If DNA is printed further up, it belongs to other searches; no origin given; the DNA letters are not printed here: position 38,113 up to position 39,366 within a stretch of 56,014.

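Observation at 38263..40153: Two overlapping nitrilase-fold paralogues that have both lost the catalytic triad, at the head of a compact cluster of unknown function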

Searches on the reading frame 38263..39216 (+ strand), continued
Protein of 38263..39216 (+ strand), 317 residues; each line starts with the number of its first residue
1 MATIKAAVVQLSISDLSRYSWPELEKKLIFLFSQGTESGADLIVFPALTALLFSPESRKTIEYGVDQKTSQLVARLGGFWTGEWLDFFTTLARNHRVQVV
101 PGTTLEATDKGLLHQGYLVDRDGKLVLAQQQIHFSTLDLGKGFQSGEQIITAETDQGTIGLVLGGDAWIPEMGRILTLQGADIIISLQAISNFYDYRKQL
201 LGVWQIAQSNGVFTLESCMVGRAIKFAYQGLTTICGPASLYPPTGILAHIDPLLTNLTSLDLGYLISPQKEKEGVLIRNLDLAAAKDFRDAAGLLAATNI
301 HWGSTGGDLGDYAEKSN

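Call 56: search_solved_structures(query=A1, max_evalue=0.001, show_alignments=2)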
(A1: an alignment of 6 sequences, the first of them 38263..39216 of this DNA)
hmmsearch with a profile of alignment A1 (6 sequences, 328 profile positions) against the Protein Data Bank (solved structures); distinct sequences matched with E-value up to 0.001: 13.
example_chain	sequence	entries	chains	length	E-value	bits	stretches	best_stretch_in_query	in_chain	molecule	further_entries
6mg6_A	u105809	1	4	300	2.2e-11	46.7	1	77-190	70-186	Carbon-nitrogen hydrolase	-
5h8k_A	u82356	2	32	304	5.9e-10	42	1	88-191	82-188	N-carbamoylputrescine amidohydrolase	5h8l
5h8i_A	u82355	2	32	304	1.4e-09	40.8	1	88-191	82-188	N-carbamoylputrescine amidohydrolase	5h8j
7ovg_A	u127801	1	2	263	1.5e-08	37.4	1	83-239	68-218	CN hydrolase domain-containing protein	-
6ypa_A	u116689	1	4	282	1.8e-08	37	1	83-238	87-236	CN hydrolase domain-containing protein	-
1j31_A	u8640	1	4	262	2.2e-08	36.8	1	83-239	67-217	Hypothetical protein PH0642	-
3ivz_A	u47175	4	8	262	2.9e-07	33.1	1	82-238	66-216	Nitrilase | Beta ureidopropionase (Beta-alanine synthase)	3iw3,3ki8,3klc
4gyl_A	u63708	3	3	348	2.9e-05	26.5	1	118-236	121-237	Aliphatic amidase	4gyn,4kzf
2uxy_A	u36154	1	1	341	3.3e-05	26.3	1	113-236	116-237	ALIPHATIC AMIDASE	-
2plq_A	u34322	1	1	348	4.1e-05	26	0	118-236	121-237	Aliphatic amidase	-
4lf0_A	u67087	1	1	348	5.4e-05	25.7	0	118-236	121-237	Aliphatic amidase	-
3p8k_A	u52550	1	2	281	7.2e-05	25.2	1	86-237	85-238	Hydrolase, carbon-nitrogen family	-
2w1v_A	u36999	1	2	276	0.00013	24.4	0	88-185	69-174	NITRILASE HOMOLOG 2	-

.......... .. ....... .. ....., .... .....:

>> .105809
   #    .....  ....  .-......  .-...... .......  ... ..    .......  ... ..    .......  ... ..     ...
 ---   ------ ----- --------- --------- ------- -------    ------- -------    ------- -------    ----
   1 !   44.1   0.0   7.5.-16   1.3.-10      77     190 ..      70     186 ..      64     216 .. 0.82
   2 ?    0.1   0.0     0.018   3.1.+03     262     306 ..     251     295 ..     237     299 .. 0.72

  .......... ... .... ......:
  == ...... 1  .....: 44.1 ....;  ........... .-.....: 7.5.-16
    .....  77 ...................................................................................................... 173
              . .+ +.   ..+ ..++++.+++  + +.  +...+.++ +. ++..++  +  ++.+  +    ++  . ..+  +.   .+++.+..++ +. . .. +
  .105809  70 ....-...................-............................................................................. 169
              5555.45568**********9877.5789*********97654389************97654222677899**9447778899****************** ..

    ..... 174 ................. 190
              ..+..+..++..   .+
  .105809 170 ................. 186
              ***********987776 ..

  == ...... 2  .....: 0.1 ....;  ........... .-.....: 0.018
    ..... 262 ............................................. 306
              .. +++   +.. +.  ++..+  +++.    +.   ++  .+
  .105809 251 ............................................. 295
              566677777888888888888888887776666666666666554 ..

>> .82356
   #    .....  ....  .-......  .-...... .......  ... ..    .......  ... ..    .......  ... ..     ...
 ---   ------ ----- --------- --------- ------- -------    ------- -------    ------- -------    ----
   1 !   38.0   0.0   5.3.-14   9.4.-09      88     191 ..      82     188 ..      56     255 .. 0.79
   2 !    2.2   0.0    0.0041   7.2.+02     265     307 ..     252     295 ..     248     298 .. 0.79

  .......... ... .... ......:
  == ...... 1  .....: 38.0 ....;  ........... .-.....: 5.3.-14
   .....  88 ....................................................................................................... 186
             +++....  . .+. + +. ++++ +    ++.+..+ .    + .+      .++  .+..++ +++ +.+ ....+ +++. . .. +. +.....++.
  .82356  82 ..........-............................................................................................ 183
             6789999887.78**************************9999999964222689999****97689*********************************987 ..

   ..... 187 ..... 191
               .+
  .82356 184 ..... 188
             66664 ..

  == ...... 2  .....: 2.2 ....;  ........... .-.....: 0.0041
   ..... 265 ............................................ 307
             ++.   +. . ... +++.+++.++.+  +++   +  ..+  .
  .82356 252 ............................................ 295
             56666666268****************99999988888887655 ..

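Call 67: search_protein_families(library=pfam, proteins=[L006:3994-6129:+, L001:4152-6095:+, L006:6147-7886:+, L006:1459-2487:+, L006:2521-3222:+, L006:3234-4001:+], max_evalue=0.1)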
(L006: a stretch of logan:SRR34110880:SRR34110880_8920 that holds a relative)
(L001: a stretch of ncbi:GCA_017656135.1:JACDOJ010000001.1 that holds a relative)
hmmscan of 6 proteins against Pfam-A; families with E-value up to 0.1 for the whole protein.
L006:3994-6129:+ (711 aa): 0 families

L001:4152-6095:+ (647 aa): 0 families

L006:6147-7886:+ (579 aa): 5 families
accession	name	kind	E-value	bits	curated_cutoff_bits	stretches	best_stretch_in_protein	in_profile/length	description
PF09699.15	Paired_CXXCH_1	-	1.9e-20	72.7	20.6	3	236-271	4-38/41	Doubled CXXCH motif (Paired_CXXCH_1)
PF14522.11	Cytochrome_C7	-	1.5e-07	31.5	24.8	0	47-110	12-54/67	Cytochrome c7 and related cytochrome c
PF14537.11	Cytochrom_c3_2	-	2.7e-06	28.2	25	1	174-270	6-79/79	Cytochrome c3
PF22113.1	Mtrc-MtrF_II-IV_dom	-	0.00031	20.7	30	1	236-374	4-133/176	Outer membrane cytochrome MtrC/MtrF-like, domains II/IV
PF03264.19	Cytochrom_NNT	-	0.011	16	24.1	0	473-530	117-170/174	NapC/NirT cytochrome c family, N-terminal region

L006:1459-2487:+ (342 aa): 15 families
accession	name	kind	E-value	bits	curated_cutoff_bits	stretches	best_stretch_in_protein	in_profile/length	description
PF01436.27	NHL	-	6.4e-37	124.2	20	6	166-194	1-28/28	NHL repeat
PF17170.10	DUF5128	-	6.8e-14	52.2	22.9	2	226-289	53-117/321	6-bladed beta-propeller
PF25021.1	TEN_NHL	-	3e-12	46.6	27.1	1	260-282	139-161/357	Teneurin NHL domain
PF08450.18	SGL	-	4.2e-12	46.6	26.3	3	90-170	146-231/246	SMP-30/Gluconolactonase/LRE-like region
PF06739.17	SBBP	-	5.6e-11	42.6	20.5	1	79-95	13-29/38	Beta-propeller repeat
PF01731.26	Arylesterase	-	3.2e-09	37.3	21.3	0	166-194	53-81/86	Arylesterase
PF03022.22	MRJP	-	1.2e-06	28.6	19.8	0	86-115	74-103/288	Major royal jelly protein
PF10282.15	Lactonase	-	0.0015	18.2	21.7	0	130-200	250-326/344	Lactonase, 7-bladed beta-propeller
PF20067.5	SSL_N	-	0.0028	17.9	18.9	0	83-96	25-38/46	Strictosidine synthase-like, N-terminal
PF24684.1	Vgb_lyase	-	0.0036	16.6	50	1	80-247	98-254/290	Virginiamycin B lyase family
PF06977.17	SdiA-regulated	-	0.0041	16.8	21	0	261-280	221-240/249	SdiA-regulated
PF14433.11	SUKH-3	-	0.0049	17.5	23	0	268-284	113-129/146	SUKH-3 immunity protein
PF13449.12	Phytase-like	-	0.01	16.2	27.6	0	128-166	72-110/284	Esterase-like activity of phytase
PF07494.17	Reg_prop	-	0.013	16.1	20.4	0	82-95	8-21/24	Two component regulator propeller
PF00058.23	Ldl_recept_b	-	0.028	15.4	21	0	151-176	18-42/42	Low-density lipoprotein receptor repeat class B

L006:2521-3222:+ (233 aa): 9 families
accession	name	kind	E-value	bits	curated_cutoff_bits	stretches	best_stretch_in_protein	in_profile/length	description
PF09699.15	Paired_CXXCH_1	-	5.8e-14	51.9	20.6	3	197-232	7-37/41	Doubled CXXCH motif (Paired_CXXCH_1)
PF14522.11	Cytochrome_C7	-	2.6e-06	27.6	24.8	1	195-231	12-48/67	Cytochrome c7 and related cytochrome c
PF14537.11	Cytochrom_c3_2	-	4.7e-06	27.4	25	1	193-231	54-78/79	Cytochrome c3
PF22113.1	Mtrc-MtrF_II-IV_dom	-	9e-05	22.5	30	1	43-124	76-137/176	Outer membrane cytochrome MtrC/MtrF-like, domains II/IV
PF24734.1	DUF7685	-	0.0025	18.1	27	0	100-117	20-37/43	Domain of unknown function (DUF7685)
PF13442.11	Cytochrome_CBB3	-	0.036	14.8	27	0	195-211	12-24/68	Cytochrome C oxidase, cbb3-type, subunit III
PF22678.1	Cytochrom_c_NrfB-like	-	0.043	14.7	27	0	196-207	58-69/89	Cytochrome c-type protein NrfB-like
PF21275.2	Thi_PPkinase_C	-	0.044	14.1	27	1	44-88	14-54/69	Thiamin pyrophosphokinase, substrate-binding domain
PF02085.21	Cytochrom_CIII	-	0.074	13.8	22.9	0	198-232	48-83/101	Class III cytochrome C family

L006:3234-4001:+ (255 aa): 7 families
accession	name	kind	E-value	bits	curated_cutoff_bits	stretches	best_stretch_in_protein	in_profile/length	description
PF09699.15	Paired_CXXCH_1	-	8.3e-32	109.1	20.6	4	176-214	1-39/41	Doubled CXXCH motif (Paired_CXXCH_1)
PF14522.11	Cytochrome_C7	-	7e-08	32.6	24.8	3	85-161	14-67/67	Cytochrome c7 and related cytochrome c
PF14537.11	Cytochrom_c3_2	-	3.8e-06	27.7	25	2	84-161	6-79/79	Cytochrome c3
PF22113.1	Mtrc-MtrF_II-IV_dom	-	6.2e-05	23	30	1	85-117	7-41/176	Outer membrane cytochrome MtrC/MtrF-like, domains II/IV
PF02085.21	Cytochrom_CIII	-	0.00062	20.5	22.9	1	61-160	7-101/101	Class III cytochrome C family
PF03264.19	Cytochrom_NNT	-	0.012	15.8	24.1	0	103-142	35-77/174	NapC/NirT cytochrome c family, N-terminal region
PF24734.1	DUF7685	-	0.075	13.4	27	0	133-160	2-32/43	Domain of unknown function (DUF7685)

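Call 68: find_related_loci(query=A1, collection=metagenome_contigs, flank=7000)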
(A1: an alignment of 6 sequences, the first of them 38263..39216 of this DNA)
Query A1 (317 aa) in metagenome_contigs; peptide patterns used: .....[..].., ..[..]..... (x = any residue, [..] = any of these).
99 stretches matched a pattern; 2 encode a relative of the query (tblastn E <= 1e-3); 2 distinct loci.
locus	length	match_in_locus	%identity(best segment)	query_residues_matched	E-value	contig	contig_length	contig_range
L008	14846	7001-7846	64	1-282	7e-119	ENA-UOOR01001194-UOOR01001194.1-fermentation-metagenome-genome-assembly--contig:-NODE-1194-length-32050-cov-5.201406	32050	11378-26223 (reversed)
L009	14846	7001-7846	63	1-282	2e-117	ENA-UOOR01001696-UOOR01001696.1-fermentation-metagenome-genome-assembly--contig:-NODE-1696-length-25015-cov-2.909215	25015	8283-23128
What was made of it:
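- Tried and rejected: The metagenome scan gave 2 more (call 68).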

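Call 106: list_cluster_members(proteins=[P0003, P0011, P0008, L001:11308-12285:+])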
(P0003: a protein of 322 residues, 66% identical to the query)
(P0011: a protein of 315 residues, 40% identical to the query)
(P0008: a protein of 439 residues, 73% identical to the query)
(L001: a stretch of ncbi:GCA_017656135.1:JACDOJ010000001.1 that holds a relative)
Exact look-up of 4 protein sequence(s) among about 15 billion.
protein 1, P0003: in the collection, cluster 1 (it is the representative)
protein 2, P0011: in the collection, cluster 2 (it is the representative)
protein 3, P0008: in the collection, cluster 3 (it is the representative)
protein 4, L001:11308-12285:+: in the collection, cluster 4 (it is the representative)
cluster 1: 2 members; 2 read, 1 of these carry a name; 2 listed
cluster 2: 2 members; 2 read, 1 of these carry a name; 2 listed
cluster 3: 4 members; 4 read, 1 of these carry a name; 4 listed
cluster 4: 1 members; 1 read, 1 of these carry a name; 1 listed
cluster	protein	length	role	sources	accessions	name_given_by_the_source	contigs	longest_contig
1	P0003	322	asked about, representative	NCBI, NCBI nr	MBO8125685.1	MAG: carbon-nitrogen hydrolase family protein [Firmicutes bacterium] | carbon-nitrogen hydrolase family protein [Bacillota bacterium]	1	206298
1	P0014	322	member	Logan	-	-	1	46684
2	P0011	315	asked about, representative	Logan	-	-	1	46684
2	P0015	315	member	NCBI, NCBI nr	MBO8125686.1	MAG: carbon-nitrogen hydrolase family protein [Firmicutes bacterium] | carbon-nitrogen hydrolase family protein [Bacillota bacterium]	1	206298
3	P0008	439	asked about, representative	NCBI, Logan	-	-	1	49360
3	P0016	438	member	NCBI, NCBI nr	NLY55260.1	MAG: hypothetical protein GX058_01975 [Firmicutes bacterium] | hypothetical protein [Bacillota bacterium]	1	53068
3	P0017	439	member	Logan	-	-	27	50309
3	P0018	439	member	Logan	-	-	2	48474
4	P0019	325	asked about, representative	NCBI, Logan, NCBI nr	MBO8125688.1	MAG: 2-hydroxyglutaryl-CoA dehydratase [Firmicutes bacterium] | 2-hydroxyglutaryl-CoA dehydratase [Bacillota bacterium]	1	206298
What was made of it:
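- Closest known: HgdC / BcrAD-type activases. Different: Public records name the orthologue '2-hydroxyglutaryl-CoA dehydratase' (call 106), but it matches the activase, not the dehydratase subunits.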

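Call 107: search_protein_families(library=pfam, alignment_id=A9, max_evalue=10)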
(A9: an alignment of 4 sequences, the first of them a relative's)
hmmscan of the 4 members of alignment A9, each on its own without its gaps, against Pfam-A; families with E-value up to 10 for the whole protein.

A. member 1, L006:3994-6129:+ (711 aa): 0 families

B. families by the number of members that match (of 4 scanned): 0 families
